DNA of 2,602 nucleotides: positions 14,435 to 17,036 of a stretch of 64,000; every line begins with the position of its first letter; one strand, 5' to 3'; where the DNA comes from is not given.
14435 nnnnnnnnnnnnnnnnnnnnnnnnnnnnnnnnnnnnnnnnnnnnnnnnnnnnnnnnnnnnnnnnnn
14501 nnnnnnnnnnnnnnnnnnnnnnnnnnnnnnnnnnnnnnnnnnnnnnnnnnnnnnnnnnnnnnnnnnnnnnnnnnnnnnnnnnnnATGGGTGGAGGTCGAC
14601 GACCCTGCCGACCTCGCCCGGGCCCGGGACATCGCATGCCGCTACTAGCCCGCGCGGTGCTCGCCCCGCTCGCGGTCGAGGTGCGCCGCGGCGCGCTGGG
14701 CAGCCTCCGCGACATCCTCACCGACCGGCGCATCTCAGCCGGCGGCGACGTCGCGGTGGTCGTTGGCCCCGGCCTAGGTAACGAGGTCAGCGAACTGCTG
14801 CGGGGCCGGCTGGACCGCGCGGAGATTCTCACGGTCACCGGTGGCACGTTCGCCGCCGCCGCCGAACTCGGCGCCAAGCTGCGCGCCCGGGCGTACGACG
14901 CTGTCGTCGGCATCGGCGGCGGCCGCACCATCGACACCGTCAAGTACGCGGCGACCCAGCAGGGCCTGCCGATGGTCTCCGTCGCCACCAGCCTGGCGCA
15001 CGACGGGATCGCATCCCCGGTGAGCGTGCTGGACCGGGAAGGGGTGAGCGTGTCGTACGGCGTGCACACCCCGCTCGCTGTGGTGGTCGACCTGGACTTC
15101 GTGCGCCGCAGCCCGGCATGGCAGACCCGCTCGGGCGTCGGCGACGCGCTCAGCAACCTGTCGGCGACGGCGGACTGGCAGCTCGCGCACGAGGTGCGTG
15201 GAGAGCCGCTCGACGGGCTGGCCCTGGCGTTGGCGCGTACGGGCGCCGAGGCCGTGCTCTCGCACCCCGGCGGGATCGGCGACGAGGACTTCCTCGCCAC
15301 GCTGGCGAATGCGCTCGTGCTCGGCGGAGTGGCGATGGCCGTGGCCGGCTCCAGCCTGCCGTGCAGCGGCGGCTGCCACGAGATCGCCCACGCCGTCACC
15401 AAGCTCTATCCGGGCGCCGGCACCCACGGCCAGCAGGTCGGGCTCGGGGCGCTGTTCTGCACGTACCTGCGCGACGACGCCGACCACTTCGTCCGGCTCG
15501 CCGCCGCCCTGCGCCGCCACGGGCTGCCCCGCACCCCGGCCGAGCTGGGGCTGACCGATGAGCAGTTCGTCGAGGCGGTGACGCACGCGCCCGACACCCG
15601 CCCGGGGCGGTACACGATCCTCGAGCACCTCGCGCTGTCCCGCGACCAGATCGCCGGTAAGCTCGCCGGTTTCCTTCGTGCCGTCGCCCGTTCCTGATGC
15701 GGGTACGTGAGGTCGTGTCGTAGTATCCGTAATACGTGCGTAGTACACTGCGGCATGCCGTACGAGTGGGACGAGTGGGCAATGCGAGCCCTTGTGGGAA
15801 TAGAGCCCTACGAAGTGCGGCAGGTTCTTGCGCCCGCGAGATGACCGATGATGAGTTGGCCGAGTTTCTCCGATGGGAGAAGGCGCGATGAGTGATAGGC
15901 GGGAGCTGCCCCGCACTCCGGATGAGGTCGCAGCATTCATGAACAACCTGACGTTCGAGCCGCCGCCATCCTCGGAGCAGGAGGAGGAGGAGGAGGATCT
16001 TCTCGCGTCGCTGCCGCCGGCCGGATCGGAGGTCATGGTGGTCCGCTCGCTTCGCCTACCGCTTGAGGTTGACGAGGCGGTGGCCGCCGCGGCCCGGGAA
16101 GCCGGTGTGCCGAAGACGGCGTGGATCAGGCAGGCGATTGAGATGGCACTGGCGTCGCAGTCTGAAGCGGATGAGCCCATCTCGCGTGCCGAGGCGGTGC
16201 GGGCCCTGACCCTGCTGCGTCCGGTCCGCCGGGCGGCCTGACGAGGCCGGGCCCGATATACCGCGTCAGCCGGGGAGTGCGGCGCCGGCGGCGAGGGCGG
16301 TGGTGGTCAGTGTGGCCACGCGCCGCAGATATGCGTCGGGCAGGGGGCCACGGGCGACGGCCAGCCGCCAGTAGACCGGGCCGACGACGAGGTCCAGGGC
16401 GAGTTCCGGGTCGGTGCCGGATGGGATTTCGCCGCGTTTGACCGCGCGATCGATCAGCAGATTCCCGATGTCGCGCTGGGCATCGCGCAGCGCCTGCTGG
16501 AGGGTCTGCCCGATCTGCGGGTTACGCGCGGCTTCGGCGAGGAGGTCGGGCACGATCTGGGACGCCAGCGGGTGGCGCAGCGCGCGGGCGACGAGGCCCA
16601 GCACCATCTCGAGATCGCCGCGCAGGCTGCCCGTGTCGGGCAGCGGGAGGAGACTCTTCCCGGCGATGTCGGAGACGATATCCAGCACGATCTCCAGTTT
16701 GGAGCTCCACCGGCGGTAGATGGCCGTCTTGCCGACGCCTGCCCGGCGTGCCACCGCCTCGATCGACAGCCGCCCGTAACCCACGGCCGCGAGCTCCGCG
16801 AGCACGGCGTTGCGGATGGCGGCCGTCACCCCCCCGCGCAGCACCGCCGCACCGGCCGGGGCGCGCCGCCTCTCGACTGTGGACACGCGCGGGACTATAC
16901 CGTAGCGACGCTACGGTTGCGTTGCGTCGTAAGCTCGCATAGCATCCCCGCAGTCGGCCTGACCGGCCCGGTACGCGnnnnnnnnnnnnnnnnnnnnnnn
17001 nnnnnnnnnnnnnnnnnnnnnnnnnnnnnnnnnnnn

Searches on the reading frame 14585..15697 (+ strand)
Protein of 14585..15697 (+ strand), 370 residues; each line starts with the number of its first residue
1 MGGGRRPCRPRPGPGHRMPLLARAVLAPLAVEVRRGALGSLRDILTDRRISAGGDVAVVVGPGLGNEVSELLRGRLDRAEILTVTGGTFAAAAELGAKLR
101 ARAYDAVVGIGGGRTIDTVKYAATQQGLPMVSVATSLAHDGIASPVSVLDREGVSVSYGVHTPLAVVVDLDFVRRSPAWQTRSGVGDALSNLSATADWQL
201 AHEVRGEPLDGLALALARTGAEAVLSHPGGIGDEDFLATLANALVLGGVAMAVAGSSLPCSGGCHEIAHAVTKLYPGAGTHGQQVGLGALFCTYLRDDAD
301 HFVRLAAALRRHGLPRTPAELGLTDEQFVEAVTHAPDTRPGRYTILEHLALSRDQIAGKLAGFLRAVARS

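Call 5: search_protein_families(library=pfam, proteins=[window:14585-15697:+], max_evalue=0.01)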
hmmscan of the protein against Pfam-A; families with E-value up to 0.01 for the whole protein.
window:14585-15697:+ (370 aa): 2 families
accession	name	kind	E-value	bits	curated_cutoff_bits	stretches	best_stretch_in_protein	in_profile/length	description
PF13685.12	Fe-ADH_2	-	6.8e-32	111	28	1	33-177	2-149/149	Iron-containing alcohol dehydrogenase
PF00465.25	Fe-ADH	-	2e-08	34.4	31.3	1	54-169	23-167/168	Iron-containing alcohol dehydrogenase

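Call 25: search_protein_families(library=ncbifam, proteins=[window:14585-15697:+], max_evalue=0.001)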
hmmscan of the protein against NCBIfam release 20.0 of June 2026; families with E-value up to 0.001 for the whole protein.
window:14585-15697:+ (370 aa): 6 families
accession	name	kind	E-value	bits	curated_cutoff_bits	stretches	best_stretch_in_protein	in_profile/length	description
NF002022.0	PRK00843.1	equivalog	1.3e-72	244.7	413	1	27-355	10-339/350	NAD(P)-dependent glycerol-1-phosphate dehydrogenase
NF006941.0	PRK09423.1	subfamily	5.1e-18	65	336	1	96-330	77-321/367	glycerol dehydrogenase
NF053832.1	GlycoaldRedHalo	equivalog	1e-14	54.5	550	1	96-327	77-318/363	glycolaldehyde reductase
NF047954.1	PrpdilGlycDhGldA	equivalog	3.1e-12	46.4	700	1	100-326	81-317/365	bifunctional L-1,2-propanediol dehydrogenase/glycerol dehydrogenase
NF007880.0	PRK10586.1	equivalog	9.2e-10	38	429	1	104-323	87-316/362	oxidoreductase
TIGR01357.1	aroB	equivalog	0.0009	18.5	305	0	104-189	83-173/344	3-dehydroquinate synthase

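Call 84: search_protein_families(library=ncbifam, proteins=[L086:11901-13721:+, L086:13718-15328:+, L086:15483-16742:+, L086:16899-17312:-, L086:17370-19907:-, L088:18480-19670:+, L088:15606-18122:-, L088:15143-15547:-, L088:13941-14978:-, L088:12632-13936:+], max_evalue=0.00001)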
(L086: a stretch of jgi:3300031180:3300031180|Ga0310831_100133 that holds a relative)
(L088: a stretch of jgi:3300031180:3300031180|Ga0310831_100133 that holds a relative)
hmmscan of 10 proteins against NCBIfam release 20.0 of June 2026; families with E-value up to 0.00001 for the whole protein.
L086:11901-13721:+ (606 aa): 0 families

L086:13718-15328:+ (536 aa): 10 families
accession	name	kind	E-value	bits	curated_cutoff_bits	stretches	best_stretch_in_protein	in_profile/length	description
NF041875.1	EPS_EpsD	equivalog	6.6e-31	107.9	370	1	30-265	1-211/325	exopolysaccharide biosynthesis glycosyltransferase EpsD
TIGR03965.1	mycofact_glyco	equivalog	1.3e-21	77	280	2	28-150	74-193/467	mycofactocin biosynthesis glycosyltransferase MftF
NF038299.1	EPS_HpsN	equivalog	4e-09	35.9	425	1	29-265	2-225/317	hormogonium polysaccharide biosynthesis glycosyltransferase HpsN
TIGR03937.1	PgaC_IcaA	equivalog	4.6e-08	32.4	422.3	1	29-130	46-146/407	poly-beta-1,6-N-acetyl-D-glucosamine synthase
NF007482.0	PRK10073.1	equivalog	4.6e-08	32.4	423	1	28-130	6-106/334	glycosyltransferase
TIGR03111.1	glyc2_xrt_Gpos1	hypoth_equivalog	5.1e-08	32.1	363.95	1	29-130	50-152/439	TIGR03111 family XrtG-associated glycosyltransferase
NF047683.1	TeichurnBiosyTuaG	equivalog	1.6e-07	31.2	400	1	29-147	7-124/252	teichuronic acid biosynthesis protein TuaG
TIGR04283.1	glyco_like_mftF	equivalog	3.2e-07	30.1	182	0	30-133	1-96/221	TIGR04283 family arsenosugar biosynthesis glycosyltransferase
NF041394.1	GtaseAglG_Halo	equivalog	9.3e-07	28.4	440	0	29-134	2-107/304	glucosyl-dolichyl phosphate glucuronosyltransferase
TIGR04242.1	nodulat_NodC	equivalog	2.1e-06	27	550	1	26-133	46-155/395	chitooligosaccharide synthase NodC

L086:15483-16742:+ (419 aa): 9 families
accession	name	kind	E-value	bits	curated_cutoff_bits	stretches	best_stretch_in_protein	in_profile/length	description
TIGR03026.1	NDP-sugDHase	subfamily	5.8e-127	423.9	189.8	1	4-394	2-393/413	nucleotide sugar dehydrogenase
NF040825.1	UDPMaNacDH_Arch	equivalog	3.4e-76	256.8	750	1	4-393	2-378/418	UDP-N-acetyl-D-mannosamine dehydrogenase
NF008286.0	PRK11064.1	equivalog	1.2e-74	251.5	459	1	5-411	6-419/420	UDP-N-acetyl-D-mannosamine dehydrogenase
NF011729.0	PRK15182.1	equivalog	2.2e-60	204.7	592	1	3-359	7-359/425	Vi polysaccharide biosynthesis UDP-N-acetylglucosamine C-6 dehydrogenase TviB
NF041297.1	UDPGDh_AglM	equivalog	8.3e-50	169.9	670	1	4-393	2-396/429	UDP-glucose 6-dehydrogenase AglM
NF047673.2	TeichurnBiosyTuaD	equivalog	3.6e-31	108.8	700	1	5-391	4-389/439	UDP-glucose 6-dehydrogenase TuaD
NF011631.0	PRK15057.1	equivalog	9.1e-10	38.2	757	1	5-274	3-267/388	UDP-glucose 6-dehydrogenase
NF012005.0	PRK15461.1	equivalog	5.1e-06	25.9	348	0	5-136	4-112/298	sulfolactaldehyde 3-reductase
TIGR01505.1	tartro_sem_red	equivalog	7.4e-06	25.4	340.75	0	47-238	26-202/291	2-hydroxy-3-oxopropionate reductase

L086:16899-17312:- (137 aa): 0 families

L086:17370-19907:- (845 aa): 11 families
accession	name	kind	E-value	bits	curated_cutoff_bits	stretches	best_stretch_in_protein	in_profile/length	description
NF047683.1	TeichurnBiosyTuaG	equivalog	7.6e-21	74.9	400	1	215-335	5-125/252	teichuronic acid biosynthesis protein TuaG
NF007482.0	PRK10073.1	equivalog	1.2e-17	64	423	1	214-340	4-128/334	glycosyltransferase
TIGR03937.1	PgaC_IcaA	equivalog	1.9e-13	50.1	422.3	1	212-333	41-162/407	poly-beta-1,6-N-acetyl-D-glucosamine synthase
NF053739.1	GlytfEpsEBac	equivalog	7.7e-13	48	450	1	217-336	2-122/265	glycosyltransferase EpsE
NF050050.1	ProtGlycPglI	equivalog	1.5e-11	44.3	500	1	216-315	2-102/306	GalNAc(5)-diNAcBac-PP-undecaprenol beta-1,3-glucosyltransferase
NF007453.0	PRK10018.1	equivalog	2.6e-10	40.4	382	1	214-329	4-115/280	colanic acid biosynthesis glycosyltransferase WcaA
TIGR04017.1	WcaA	equivalog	1.8e-09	37.6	495.75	1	217-325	6-110/279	colanic acid biosynthesis glycosyltransferase WcaA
TIGR03965.1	mycofact_glyco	equivalog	4.5e-08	32.4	280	1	216-314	74-172/467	mycofactocin biosynthesis glycosyltransferase MftF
NF041875.1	EPS_EpsD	equivalog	2e-06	27.5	370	1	233-329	16-112/325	exopolysaccharide biosynthesis glycosyltransferase EpsD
NF041394.1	GtaseAglG_Halo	equivalog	7.2e-06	25.5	440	0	218-316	3-102/304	glucosyl-dolichyl phosphate glucuronosyltransferase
TIGR04242.1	nodulat_NodC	equivalog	7.5e-06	25.1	550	0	212-321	44-155/395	chitooligosaccharide synthase NodC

L088:18480-19670:+ (396 aa): 0 families

L088:15606-18122:- (838 aa): 11 families
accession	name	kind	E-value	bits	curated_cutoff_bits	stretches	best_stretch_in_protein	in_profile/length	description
NF047683.1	TeichurnBiosyTuaG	equivalog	2e-20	73.5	400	1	217-325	5-113/252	teichuronic acid biosynthesis protein TuaG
NF007482.0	PRK10073.1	equivalog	1.4e-18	67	423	1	216-330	4-117/334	glycosyltransferase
TIGR03965.1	mycofact_glyco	equivalog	2.4e-13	49.8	280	1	211-331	67-186/467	mycofactocin biosynthesis glycosyltransferase MftF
NF053739.1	GlytfEpsEBac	equivalog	1e-12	47.6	450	1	220-324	3-108/265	glycosyltransferase EpsE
NF050050.1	ProtGlycPglI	equivalog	2.3e-12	46.9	500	1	219-313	3-98/306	GalNAc(5)-diNAcBac-PP-undecaprenol beta-1,3-glucosyltransferase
TIGR03937.1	PgaC_IcaA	equivalog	8.5e-11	41.4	422.3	1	211-332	38-159/407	poly-beta-1,6-N-acetyl-D-glucosamine synthase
NF041394.1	GtaseAglG_Halo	equivalog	1.2e-10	41.2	440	1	232-326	17-110/304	glucosyl-dolichyl phosphate glucuronosyltransferase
NF041875.1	EPS_EpsD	equivalog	8.8e-10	38.5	370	1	222-329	4-110/325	exopolysaccharide biosynthesis glycosyltransferase EpsD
NF007453.0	PRK10018.1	equivalog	6.5e-07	29.3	382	1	233-317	21-105/280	colanic acid biosynthesis glycosyltransferase WcaA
TIGR04017.1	WcaA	equivalog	7.2e-07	29.1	495.75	1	233-317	20-104/279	colanic acid biosynthesis glycosyltransferase WcaA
TIGR04242.1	nodulat_NodC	equivalog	2.4e-06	26.8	550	1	211-318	41-151/395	chitooligosaccharide synthase NodC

L088:15143-15547:- (134 aa): 0 families

L088:13941-14978:- (345 aa): 19 families
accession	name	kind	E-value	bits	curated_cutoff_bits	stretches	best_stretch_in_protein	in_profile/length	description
NF007482.0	PRK10073.1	equivalog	5.2e-27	94.7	423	1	8-215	5-216/334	glycosyltransferase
NF047683.1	TeichurnBiosyTuaG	equivalog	5.3e-20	72.1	400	1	8-101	5-98/252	teichuronic acid biosynthesis protein TuaG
TIGR03937.1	PgaC_IcaA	equivalog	1.2e-16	60.7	422.3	1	7-115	43-151/407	poly-beta-1,6-N-acetyl-D-glucosamine synthase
TIGR03965.1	mycofact_glyco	equivalog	2.8e-14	52.9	280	1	9-113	74-178/467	mycofactocin biosynthesis glycosyltransferase MftF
TIGR03111.1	glyc2_xrt_Gpos1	hypoth_equivalog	7.3e-14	51.4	363.95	1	4-121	44-162/439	TIGR03111 family XrtG-associated glycosyltransferase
NF050050.1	ProtGlycPglI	equivalog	1.1e-13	51.3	500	1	9-229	2-215/306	GalNAc(5)-diNAcBac-PP-undecaprenol beta-1,3-glucosyltransferase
NF053739.1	GlytfEpsEBac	equivalog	3.8e-11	42.5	450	1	9-101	1-94/265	glycosyltransferase EpsE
TIGR04283.1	glyco_like_mftF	equivalog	6.6e-11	42.2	182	1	11-114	1-97/221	TIGR04283 family arsenosugar biosynthesis glycosyltransferase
TIGR04242.1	nodulat_NodC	equivalog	1.9e-09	37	550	1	8-114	47-156/395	chitooligosaccharide synthase NodC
NF041394.1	GtaseAglG_Halo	equivalog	2.8e-09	36.7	440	1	10-101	2-94/304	glucosyl-dolichyl phosphate glucuronosyltransferase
NF041875.1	EPS_EpsD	equivalog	5.6e-09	35.8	370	1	11-105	1-95/325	exopolysaccharide biosynthesis glycosyltransferase EpsD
NF047588.1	GlcsyltransPgfSStrep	equivalog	6.8e-08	32.1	500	1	11-113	3-109/308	glycosyltransferase PgfS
NF038299.1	EPS_HpsN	equivalog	7.9e-08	31.6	425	1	9-124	1-115/317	hormogonium polysaccharide biosynthesis glycosyltransferase HpsN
NF045692.1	OglycostaseCruG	equivalog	1.5e-07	30.7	600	1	10-120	42-158/386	2'-O-glycosyltransferase CruG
NF007453.0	PRK10018.1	equivalog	6.2e-07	29.3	382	1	8-105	5-103/280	colanic acid biosynthesis glycosyltransferase WcaA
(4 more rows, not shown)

L088:12632-13936:+ (434 aa): 0 families

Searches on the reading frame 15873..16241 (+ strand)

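Call 9: search_protein_families(library=pfam, proteins=[window:15873-16241:+], max_evalue=0.001)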
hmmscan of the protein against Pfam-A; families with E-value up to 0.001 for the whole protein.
window:15873-16241:+ (122 aa): 1 family
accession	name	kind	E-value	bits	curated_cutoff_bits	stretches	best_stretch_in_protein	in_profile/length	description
PF01402.27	RHH_1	-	5.9e-05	23.3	20.5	1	59-93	3-37/39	Ribbon-helix-helix protein, copG family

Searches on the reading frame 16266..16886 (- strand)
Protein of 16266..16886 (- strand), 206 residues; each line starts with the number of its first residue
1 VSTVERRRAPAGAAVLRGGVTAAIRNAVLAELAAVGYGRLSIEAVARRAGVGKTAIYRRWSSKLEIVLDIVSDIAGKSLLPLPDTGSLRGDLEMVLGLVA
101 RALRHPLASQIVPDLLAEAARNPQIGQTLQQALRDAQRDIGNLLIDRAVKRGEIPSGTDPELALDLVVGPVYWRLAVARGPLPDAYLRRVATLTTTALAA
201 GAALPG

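Call 9: search_protein_families(library=pfam, proteins=[window:16266-16886:-], max_evalue=0.001)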
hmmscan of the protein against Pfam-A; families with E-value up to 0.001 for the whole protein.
window:16266-16886:- (206 aa): 2 families
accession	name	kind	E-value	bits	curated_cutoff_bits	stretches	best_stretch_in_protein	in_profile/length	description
PF16859.10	TetR_C_11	-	4.9e-32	111.1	32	1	82-192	1-111/113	Tetracyclin repressor-like, C-terminal domain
PF00440.29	TetR_N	-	4.4e-11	42.8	24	1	28-69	5-46/47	Bacterial regulatory proteins, tetR family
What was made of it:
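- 16266..16886 (-): TetR-family regulator. Conserved right flank. Pfam TetR_N and TetR_C_11 (call 9).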

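Call 84: search_protein_families(library=ncbifam, proteins=[L086:11901-13721:+, L086:13718-15328:+, L086:15483-16742:+, L086:16899-17312:-, L086:17370-19907:-, L088:18480-19670:+, L088:15606-18122:-, L088:15143-15547:-, L088:13941-14978:-, L088:12632-13936:+], max_evalue=0.00001)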
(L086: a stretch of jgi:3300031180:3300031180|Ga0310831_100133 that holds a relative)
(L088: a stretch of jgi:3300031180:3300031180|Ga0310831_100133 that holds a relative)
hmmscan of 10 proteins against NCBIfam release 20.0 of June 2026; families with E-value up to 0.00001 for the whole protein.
L086:11901-13721:+ (606 aa): 0 families

L086:13718-15328:+ (536 aa): 10 families
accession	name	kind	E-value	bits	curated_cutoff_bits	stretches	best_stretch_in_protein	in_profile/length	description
NF041875.1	EPS_EpsD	equivalog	6.6e-31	107.9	370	1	30-265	1-211/325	exopolysaccharide biosynthesis glycosyltransferase EpsD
TIGR03965.1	mycofact_glyco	equivalog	1.3e-21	77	280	2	28-150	74-193/467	mycofactocin biosynthesis glycosyltransferase MftF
NF038299.1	EPS_HpsN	equivalog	4e-09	35.9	425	1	29-265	2-225/317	hormogonium polysaccharide biosynthesis glycosyltransferase HpsN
TIGR03937.1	PgaC_IcaA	equivalog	4.6e-08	32.4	422.3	1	29-130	46-146/407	poly-beta-1,6-N-acetyl-D-glucosamine synthase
NF007482.0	PRK10073.1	equivalog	4.6e-08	32.4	423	1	28-130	6-106/334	glycosyltransferase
TIGR03111.1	glyc2_xrt_Gpos1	hypoth_equivalog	5.1e-08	32.1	363.95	1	29-130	50-152/439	TIGR03111 family XrtG-associated glycosyltransferase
NF047683.1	TeichurnBiosyTuaG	equivalog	1.6e-07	31.2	400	1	29-147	7-124/252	teichuronic acid biosynthesis protein TuaG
TIGR04283.1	glyco_like_mftF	equivalog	3.2e-07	30.1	182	0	30-133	1-96/221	TIGR04283 family arsenosugar biosynthesis glycosyltransferase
NF041394.1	GtaseAglG_Halo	equivalog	9.3e-07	28.4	440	0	29-134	2-107/304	glucosyl-dolichyl phosphate glucuronosyltransferase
TIGR04242.1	nodulat_NodC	equivalog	2.1e-06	27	550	1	26-133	46-155/395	chitooligosaccharide synthase NodC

L086:15483-16742:+ (419 aa): 9 families
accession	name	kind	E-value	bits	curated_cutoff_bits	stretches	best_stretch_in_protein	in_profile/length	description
TIGR03026.1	NDP-sugDHase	subfamily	5.8e-127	423.9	189.8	1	4-394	2-393/413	nucleotide sugar dehydrogenase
NF040825.1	UDPMaNacDH_Arch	equivalog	3.4e-76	256.8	750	1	4-393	2-378/418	UDP-N-acetyl-D-mannosamine dehydrogenase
NF008286.0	PRK11064.1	equivalog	1.2e-74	251.5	459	1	5-411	6-419/420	UDP-N-acetyl-D-mannosamine dehydrogenase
NF011729.0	PRK15182.1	equivalog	2.2e-60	204.7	592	1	3-359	7-359/425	Vi polysaccharide biosynthesis UDP-N-acetylglucosamine C-6 dehydrogenase TviB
NF041297.1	UDPGDh_AglM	equivalog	8.3e-50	169.9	670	1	4-393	2-396/429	UDP-glucose 6-dehydrogenase AglM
NF047673.2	TeichurnBiosyTuaD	equivalog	3.6e-31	108.8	700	1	5-391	4-389/439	UDP-glucose 6-dehydrogenase TuaD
NF011631.0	PRK15057.1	equivalog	9.1e-10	38.2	757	1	5-274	3-267/388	UDP-glucose 6-dehydrogenase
NF012005.0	PRK15461.1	equivalog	5.1e-06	25.9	348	0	5-136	4-112/298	sulfolactaldehyde 3-reductase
TIGR01505.1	tartro_sem_red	equivalog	7.4e-06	25.4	340.75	0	47-238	26-202/291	2-hydroxy-3-oxopropionate reductase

L086:16899-17312:- (137 aa): 0 families

L086:17370-19907:- (845 aa): 11 families
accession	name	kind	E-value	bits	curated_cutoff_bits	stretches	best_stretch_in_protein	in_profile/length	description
NF047683.1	TeichurnBiosyTuaG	equivalog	7.6e-21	74.9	400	1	215-335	5-125/252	teichuronic acid biosynthesis protein TuaG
NF007482.0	PRK10073.1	equivalog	1.2e-17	64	423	1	214-340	4-128/334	glycosyltransferase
TIGR03937.1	PgaC_IcaA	equivalog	1.9e-13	50.1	422.3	1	212-333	41-162/407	poly-beta-1,6-N-acetyl-D-glucosamine synthase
NF053739.1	GlytfEpsEBac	equivalog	7.7e-13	48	450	1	217-336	2-122/265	glycosyltransferase EpsE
NF050050.1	ProtGlycPglI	equivalog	1.5e-11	44.3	500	1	216-315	2-102/306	GalNAc(5)-diNAcBac-PP-undecaprenol beta-1,3-glucosyltransferase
NF007453.0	PRK10018.1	equivalog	2.6e-10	40.4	382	1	214-329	4-115/280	colanic acid biosynthesis glycosyltransferase WcaA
TIGR04017.1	WcaA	equivalog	1.8e-09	37.6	495.75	1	217-325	6-110/279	colanic acid biosynthesis glycosyltransferase WcaA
TIGR03965.1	mycofact_glyco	equivalog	4.5e-08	32.4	280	1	216-314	74-172/467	mycofactocin biosynthesis glycosyltransferase MftF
NF041875.1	EPS_EpsD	equivalog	2e-06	27.5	370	1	233-329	16-112/325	exopolysaccharide biosynthesis glycosyltransferase EpsD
NF041394.1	GtaseAglG_Halo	equivalog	7.2e-06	25.5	440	0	218-316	3-102/304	glucosyl-dolichyl phosphate glucuronosyltransferase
TIGR04242.1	nodulat_NodC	equivalog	7.5e-06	25.1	550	0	212-321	44-155/395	chitooligosaccharide synthase NodC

L088:18480-19670:+ (396 aa): 0 families

L088:15606-18122:- (838 aa): 11 families
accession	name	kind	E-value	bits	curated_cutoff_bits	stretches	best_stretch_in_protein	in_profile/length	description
NF047683.1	TeichurnBiosyTuaG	equivalog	2e-20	73.5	400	1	217-325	5-113/252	teichuronic acid biosynthesis protein TuaG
NF007482.0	PRK10073.1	equivalog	1.4e-18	67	423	1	216-330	4-117/334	glycosyltransferase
TIGR03965.1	mycofact_glyco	equivalog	2.4e-13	49.8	280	1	211-331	67-186/467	mycofactocin biosynthesis glycosyltransferase MftF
NF053739.1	GlytfEpsEBac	equivalog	1e-12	47.6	450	1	220-324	3-108/265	glycosyltransferase EpsE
NF050050.1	ProtGlycPglI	equivalog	2.3e-12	46.9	500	1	219-313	3-98/306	GalNAc(5)-diNAcBac-PP-undecaprenol beta-1,3-glucosyltransferase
TIGR03937.1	PgaC_IcaA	equivalog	8.5e-11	41.4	422.3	1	211-332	38-159/407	poly-beta-1,6-N-acetyl-D-glucosamine synthase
NF041394.1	GtaseAglG_Halo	equivalog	1.2e-10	41.2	440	1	232-326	17-110/304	glucosyl-dolichyl phosphate glucuronosyltransferase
NF041875.1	EPS_EpsD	equivalog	8.8e-10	38.5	370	1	222-329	4-110/325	exopolysaccharide biosynthesis glycosyltransferase EpsD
NF007453.0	PRK10018.1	equivalog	6.5e-07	29.3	382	1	233-317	21-105/280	colanic acid biosynthesis glycosyltransferase WcaA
TIGR04017.1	WcaA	equivalog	7.2e-07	29.1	495.75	1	233-317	20-104/279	colanic acid biosynthesis glycosyltransferase WcaA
TIGR04242.1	nodulat_NodC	equivalog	2.4e-06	26.8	550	1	211-318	41-151/395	chitooligosaccharide synthase NodC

L088:15143-15547:- (134 aa): 0 families

L088:13941-14978:- (345 aa): 19 families
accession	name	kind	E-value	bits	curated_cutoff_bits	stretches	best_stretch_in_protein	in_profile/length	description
NF007482.0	PRK10073.1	equivalog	5.2e-27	94.7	423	1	8-215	5-216/334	glycosyltransferase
NF047683.1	TeichurnBiosyTuaG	equivalog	5.3e-20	72.1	400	1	8-101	5-98/252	teichuronic acid biosynthesis protein TuaG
TIGR03937.1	PgaC_IcaA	equivalog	1.2e-16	60.7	422.3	1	7-115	43-151/407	poly-beta-1,6-N-acetyl-D-glucosamine synthase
TIGR03965.1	mycofact_glyco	equivalog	2.8e-14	52.9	280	1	9-113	74-178/467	mycofactocin biosynthesis glycosyltransferase MftF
TIGR03111.1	glyc2_xrt_Gpos1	hypoth_equivalog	7.3e-14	51.4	363.95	1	4-121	44-162/439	TIGR03111 family XrtG-associated glycosyltransferase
NF050050.1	ProtGlycPglI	equivalog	1.1e-13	51.3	500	1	9-229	2-215/306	GalNAc(5)-diNAcBac-PP-undecaprenol beta-1,3-glucosyltransferase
NF053739.1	GlytfEpsEBac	equivalog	3.8e-11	42.5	450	1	9-101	1-94/265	glycosyltransferase EpsE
TIGR04283.1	glyco_like_mftF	equivalog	6.6e-11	42.2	182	1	11-114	1-97/221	TIGR04283 family arsenosugar biosynthesis glycosyltransferase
TIGR04242.1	nodulat_NodC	equivalog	1.9e-09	37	550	1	8-114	47-156/395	chitooligosaccharide synthase NodC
NF041394.1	GtaseAglG_Halo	equivalog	2.8e-09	36.7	440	1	10-101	2-94/304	glucosyl-dolichyl phosphate glucuronosyltransferase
NF041875.1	EPS_EpsD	equivalog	5.6e-09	35.8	370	1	11-105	1-95/325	exopolysaccharide biosynthesis glycosyltransferase EpsD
NF047588.1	GlcsyltransPgfSStrep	equivalog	6.8e-08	32.1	500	1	11-113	3-109/308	glycosyltransferase PgfS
NF038299.1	EPS_HpsN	equivalog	7.9e-08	31.6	425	1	9-124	1-115/317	hormogonium polysaccharide biosynthesis glycosyltransferase HpsN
NF045692.1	OglycostaseCruG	equivalog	1.5e-07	30.7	600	1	10-120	42-158/386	2'-O-glycosyltransferase CruG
NF007453.0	PRK10018.1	equivalog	6.2e-07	29.3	382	1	8-105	5-103/280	colanic acid biosynthesis glycosyltransferase WcaA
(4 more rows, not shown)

L088:12632-13936:+ (434 aa): 0 families
